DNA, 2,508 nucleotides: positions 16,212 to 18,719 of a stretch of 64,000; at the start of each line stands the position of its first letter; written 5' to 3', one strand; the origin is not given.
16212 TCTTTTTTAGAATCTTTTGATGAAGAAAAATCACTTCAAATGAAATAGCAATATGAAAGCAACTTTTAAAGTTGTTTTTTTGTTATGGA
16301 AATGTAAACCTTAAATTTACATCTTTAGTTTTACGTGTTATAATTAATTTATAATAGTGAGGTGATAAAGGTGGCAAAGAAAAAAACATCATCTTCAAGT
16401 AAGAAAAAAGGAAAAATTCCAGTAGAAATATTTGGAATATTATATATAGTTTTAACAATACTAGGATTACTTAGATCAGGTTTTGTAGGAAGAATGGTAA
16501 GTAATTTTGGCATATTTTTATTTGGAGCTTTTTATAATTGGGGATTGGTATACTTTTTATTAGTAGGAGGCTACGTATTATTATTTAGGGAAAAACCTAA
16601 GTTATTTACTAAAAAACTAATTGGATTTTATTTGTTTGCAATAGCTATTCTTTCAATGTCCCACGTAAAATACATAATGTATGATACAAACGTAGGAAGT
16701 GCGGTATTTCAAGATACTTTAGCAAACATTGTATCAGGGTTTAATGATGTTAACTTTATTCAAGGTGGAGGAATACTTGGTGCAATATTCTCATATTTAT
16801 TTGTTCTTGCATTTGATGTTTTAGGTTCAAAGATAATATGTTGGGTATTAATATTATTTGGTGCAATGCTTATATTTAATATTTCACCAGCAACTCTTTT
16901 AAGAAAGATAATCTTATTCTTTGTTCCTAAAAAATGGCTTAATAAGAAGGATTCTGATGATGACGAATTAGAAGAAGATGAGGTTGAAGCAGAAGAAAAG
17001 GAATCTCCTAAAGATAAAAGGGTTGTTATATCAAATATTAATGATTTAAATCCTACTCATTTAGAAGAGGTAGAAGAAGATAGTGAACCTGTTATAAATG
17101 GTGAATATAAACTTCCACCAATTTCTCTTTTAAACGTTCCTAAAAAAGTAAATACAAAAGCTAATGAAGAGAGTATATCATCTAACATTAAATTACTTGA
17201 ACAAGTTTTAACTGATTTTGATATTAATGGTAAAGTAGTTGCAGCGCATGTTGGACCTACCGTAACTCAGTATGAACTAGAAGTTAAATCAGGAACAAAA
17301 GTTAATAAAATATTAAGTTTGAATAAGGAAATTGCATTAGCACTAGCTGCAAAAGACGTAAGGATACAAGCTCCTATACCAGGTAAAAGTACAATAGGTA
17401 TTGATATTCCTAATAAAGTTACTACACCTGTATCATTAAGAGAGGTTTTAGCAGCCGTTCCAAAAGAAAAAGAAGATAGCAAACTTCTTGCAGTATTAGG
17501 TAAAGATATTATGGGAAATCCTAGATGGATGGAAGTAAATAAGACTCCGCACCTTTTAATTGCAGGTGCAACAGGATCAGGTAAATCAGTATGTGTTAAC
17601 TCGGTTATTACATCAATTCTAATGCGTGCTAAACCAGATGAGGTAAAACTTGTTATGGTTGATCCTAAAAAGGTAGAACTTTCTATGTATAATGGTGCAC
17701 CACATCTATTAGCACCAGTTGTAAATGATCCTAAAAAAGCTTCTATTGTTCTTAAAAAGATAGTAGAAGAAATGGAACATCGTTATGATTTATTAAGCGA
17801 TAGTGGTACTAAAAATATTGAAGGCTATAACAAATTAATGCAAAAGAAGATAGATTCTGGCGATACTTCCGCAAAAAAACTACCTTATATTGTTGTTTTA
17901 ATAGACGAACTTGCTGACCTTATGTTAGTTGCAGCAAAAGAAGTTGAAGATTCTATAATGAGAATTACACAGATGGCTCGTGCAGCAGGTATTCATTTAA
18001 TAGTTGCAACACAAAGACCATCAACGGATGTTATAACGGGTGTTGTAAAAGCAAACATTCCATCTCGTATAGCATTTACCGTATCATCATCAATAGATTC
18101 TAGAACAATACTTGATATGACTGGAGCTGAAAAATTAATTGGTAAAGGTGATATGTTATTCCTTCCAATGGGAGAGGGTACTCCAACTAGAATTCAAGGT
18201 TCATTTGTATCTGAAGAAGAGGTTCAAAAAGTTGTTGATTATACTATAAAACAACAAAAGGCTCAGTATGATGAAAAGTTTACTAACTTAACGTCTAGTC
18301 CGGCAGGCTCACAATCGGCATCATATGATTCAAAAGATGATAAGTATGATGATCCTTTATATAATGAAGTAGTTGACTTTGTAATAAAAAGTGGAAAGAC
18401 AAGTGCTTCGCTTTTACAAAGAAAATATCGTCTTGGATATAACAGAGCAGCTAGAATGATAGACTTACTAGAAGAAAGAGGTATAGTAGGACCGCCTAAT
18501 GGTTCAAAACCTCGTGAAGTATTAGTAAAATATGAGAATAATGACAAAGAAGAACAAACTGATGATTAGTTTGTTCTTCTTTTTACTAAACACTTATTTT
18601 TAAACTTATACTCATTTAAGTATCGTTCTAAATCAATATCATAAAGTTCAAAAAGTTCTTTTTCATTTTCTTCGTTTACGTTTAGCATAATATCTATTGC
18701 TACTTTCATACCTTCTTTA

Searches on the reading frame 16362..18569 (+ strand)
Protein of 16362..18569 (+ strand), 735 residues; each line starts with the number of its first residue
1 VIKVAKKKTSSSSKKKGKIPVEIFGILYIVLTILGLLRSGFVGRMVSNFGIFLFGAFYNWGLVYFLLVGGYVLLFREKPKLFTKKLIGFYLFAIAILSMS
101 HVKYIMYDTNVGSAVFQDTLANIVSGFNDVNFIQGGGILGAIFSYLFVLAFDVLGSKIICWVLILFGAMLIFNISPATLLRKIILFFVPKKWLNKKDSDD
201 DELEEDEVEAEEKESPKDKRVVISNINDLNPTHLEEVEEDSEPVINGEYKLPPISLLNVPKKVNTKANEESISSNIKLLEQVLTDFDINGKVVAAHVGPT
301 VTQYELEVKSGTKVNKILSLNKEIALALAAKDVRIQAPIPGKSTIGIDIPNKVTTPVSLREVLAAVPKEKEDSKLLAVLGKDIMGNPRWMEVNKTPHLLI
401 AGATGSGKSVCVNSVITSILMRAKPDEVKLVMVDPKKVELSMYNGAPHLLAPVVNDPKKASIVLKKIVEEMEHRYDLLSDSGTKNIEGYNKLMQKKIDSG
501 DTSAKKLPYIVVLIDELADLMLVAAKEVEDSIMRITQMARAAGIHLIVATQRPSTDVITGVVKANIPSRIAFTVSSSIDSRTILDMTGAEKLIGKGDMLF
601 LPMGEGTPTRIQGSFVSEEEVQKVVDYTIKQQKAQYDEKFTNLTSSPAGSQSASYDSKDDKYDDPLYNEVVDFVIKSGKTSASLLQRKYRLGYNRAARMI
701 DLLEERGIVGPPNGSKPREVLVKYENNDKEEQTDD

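Call 43: search_protein_families(library=pfam, proteins=[window:16362-18569:+], max_evalue=0.00001)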
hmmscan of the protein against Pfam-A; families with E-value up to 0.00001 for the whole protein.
window:16362-18569:+ (735 aa): 4 families
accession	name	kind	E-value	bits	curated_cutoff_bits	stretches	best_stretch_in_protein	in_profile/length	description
PF01580.24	FtsK_SpoIIIE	-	1.7e-65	221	24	1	359-554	2-220/221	FtsK/SpoIIIE family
PF17854.6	FtsK_alpha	-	2.4e-32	111.5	22.9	1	251-351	1-101/101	FtsK alpha domain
PF09397.16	FtsK_gamma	-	1.5e-28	98.8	30.6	1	663-722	3-62/63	Ftsk gamma domain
PF12846.13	AAA_10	-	9.9e-06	25.3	27.5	0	393-438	19-60/362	AAA-like domain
